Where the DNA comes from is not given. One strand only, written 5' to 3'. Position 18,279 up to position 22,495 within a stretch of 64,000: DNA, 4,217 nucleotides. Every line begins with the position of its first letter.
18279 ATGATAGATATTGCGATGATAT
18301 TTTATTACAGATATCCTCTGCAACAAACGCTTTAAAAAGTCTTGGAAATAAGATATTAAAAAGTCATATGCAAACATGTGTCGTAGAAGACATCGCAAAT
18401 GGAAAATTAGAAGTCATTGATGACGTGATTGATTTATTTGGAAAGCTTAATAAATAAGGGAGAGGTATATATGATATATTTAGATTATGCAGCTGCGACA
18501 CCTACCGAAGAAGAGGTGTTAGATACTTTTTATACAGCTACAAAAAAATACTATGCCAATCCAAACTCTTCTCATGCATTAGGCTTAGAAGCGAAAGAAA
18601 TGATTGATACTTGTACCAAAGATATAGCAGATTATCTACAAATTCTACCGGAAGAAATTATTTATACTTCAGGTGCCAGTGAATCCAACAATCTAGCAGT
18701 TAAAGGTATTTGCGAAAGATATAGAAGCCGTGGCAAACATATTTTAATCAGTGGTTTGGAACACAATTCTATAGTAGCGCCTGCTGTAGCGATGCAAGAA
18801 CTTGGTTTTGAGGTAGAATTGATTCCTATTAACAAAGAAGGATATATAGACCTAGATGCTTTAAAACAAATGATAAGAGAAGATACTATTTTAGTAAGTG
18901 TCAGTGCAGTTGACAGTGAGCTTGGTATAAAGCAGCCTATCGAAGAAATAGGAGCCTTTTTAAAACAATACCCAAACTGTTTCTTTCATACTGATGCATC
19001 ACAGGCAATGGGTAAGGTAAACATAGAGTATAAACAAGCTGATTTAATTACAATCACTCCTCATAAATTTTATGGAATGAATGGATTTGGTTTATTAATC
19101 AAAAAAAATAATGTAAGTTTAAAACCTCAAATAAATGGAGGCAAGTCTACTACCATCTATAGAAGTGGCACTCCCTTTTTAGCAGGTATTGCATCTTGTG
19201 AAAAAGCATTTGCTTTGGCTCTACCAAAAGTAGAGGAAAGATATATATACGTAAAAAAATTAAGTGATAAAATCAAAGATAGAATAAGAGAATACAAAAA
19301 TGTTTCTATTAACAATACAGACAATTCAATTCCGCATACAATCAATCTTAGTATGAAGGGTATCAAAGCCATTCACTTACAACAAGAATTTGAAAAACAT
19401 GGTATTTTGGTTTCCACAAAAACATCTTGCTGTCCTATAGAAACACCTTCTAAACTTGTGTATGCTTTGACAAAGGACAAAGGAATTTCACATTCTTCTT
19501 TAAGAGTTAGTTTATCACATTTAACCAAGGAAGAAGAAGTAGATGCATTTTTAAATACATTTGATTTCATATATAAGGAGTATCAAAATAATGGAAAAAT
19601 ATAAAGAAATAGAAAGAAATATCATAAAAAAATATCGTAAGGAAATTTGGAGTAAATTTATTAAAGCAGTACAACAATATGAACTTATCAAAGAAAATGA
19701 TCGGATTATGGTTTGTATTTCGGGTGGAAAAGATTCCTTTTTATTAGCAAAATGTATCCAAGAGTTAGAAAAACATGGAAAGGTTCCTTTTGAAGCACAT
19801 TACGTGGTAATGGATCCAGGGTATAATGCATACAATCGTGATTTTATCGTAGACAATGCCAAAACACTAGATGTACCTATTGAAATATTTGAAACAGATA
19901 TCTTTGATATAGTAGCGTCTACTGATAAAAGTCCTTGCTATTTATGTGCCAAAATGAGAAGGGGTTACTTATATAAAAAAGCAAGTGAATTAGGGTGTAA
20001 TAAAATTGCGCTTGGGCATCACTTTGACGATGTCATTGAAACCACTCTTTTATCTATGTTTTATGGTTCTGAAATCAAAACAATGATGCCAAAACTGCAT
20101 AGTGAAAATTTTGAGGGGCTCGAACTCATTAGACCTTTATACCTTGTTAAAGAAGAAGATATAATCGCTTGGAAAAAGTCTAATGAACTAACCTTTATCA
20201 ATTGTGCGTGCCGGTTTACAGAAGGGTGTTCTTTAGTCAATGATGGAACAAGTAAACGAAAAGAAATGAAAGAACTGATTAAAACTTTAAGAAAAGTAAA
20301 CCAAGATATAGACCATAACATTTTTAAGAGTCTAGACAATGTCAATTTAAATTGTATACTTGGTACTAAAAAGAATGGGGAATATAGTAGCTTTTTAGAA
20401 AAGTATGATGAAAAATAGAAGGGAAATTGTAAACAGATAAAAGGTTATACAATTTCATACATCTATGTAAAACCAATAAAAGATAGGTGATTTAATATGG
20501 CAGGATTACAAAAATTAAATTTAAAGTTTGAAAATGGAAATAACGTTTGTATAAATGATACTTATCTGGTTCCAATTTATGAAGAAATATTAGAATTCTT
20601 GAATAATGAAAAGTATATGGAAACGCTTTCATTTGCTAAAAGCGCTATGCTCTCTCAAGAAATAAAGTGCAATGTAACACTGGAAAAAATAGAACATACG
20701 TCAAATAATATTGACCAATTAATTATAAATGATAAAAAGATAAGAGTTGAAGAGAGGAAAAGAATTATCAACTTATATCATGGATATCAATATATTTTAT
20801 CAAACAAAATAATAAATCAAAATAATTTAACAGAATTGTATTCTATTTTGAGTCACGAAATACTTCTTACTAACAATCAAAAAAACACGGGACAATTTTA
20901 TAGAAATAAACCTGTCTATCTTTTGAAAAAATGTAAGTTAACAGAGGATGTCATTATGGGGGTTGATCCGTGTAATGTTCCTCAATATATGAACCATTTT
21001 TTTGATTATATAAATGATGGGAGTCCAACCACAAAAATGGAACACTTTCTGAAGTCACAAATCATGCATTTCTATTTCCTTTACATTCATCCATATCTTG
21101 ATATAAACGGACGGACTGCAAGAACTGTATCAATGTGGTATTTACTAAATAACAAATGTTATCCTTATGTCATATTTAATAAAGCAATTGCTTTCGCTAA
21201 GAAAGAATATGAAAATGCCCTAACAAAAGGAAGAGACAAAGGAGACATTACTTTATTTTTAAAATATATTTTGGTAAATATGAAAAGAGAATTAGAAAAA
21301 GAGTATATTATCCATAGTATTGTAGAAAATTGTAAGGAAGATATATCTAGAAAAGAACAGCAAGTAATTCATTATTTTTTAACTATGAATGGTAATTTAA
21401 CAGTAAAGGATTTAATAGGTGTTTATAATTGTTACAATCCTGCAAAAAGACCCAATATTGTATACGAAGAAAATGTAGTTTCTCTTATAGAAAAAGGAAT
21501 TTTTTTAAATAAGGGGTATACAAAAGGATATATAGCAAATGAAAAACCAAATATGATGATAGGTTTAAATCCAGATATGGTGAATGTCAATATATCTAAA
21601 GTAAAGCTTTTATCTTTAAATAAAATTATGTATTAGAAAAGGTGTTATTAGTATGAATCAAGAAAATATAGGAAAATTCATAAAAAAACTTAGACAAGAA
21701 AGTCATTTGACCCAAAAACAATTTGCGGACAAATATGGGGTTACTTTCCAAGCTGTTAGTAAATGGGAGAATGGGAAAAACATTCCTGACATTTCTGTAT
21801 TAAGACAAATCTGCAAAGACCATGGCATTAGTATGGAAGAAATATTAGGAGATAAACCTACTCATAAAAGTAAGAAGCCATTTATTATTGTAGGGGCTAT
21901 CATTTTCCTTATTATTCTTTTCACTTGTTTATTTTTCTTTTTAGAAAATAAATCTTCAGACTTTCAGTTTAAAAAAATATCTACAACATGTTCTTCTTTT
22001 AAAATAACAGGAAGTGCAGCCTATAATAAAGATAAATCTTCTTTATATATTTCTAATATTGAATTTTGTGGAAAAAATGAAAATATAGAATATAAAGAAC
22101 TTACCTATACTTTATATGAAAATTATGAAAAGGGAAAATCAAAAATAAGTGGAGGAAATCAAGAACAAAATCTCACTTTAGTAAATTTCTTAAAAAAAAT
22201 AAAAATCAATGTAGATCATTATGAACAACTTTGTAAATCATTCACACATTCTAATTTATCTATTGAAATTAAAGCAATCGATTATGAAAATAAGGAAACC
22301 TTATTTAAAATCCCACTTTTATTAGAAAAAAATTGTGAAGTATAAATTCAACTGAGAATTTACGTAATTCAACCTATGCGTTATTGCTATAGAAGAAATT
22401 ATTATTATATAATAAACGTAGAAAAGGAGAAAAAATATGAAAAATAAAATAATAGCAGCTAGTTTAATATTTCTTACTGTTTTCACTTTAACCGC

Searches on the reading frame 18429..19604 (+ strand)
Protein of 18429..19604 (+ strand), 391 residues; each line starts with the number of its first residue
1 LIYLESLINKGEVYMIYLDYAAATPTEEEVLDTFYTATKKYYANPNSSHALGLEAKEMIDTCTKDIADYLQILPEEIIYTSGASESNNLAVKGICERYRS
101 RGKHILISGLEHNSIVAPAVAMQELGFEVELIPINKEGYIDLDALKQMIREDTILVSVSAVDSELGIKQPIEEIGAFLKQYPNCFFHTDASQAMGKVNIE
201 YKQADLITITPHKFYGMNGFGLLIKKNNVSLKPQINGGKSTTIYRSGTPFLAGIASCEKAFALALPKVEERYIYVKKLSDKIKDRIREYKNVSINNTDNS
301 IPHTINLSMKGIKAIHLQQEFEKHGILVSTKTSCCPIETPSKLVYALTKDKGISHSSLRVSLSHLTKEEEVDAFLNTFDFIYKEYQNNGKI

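Call 15: search_protein_families(library=pfam, proteins=[window:18429-19604:+], max_evalue=0.001)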
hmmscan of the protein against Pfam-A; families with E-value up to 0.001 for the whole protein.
window:18429-19604:+ (391 aa): 1 family
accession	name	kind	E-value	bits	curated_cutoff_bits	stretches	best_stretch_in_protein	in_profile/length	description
PF00266.25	Aminotran_5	-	1.3e-62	212.4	21.5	1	16-374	1-371/371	Aminotransferase class-V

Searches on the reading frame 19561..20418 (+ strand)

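Call 15: search_protein_families(library=pfam, proteins=[window:19561-20418:+], max_evalue=0.001)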
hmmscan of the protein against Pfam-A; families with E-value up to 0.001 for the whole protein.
window:19561-20418:+ (285 aa): 1 family
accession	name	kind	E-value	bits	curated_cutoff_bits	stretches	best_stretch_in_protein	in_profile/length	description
PF01171.26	ATP_bind_3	-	4e-17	63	27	1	49-213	2-164/182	PP-loop family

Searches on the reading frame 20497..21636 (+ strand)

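Call 15: search_protein_families(library=pfam, proteins=[window:20497-21636:+], max_evalue=0.001)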
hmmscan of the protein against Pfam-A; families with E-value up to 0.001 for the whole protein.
window:20497-21636:+ (379 aa): 1 family
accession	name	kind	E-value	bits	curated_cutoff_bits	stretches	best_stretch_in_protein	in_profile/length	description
PF02661.23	Fic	-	2.5e-12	47.9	24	1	120-216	11-93/93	Fic/DOC family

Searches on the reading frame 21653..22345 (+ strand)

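Call 15: search_protein_families(library=pfam, proteins=[window:21653-22345:+], max_evalue=0.001)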
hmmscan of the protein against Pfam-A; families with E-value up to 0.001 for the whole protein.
window:21653-22345:+ (230 aa): 6 families
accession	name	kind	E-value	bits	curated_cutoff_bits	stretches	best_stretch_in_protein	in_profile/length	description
PF01381.28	HTH_3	-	4.7e-17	62.2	23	1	10-64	1-55/55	Helix-turn-helix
PF12844.13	HTH_19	-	1e-09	38.6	30.2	1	7-65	1-59/64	Helix-turn-helix domain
PF13560.12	HTH_31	-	2.1e-07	31.6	27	1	7-58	3-55/64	Helix-turn-helix domain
PF13443.12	HTH_26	-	1.7e-06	28.6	22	1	10-69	2-62/63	Cro/C1-type HTH DNA-binding domain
PF15731.11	MqsA_antitoxin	-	3.5e-05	24.4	30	1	7-51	71-115/131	Antitoxin component of bacterial toxin-antitoxin system, MqsA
PF22495.2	HTH_92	-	0.00053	19.7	27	1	12-46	2-36/45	RsaL-like HTH domain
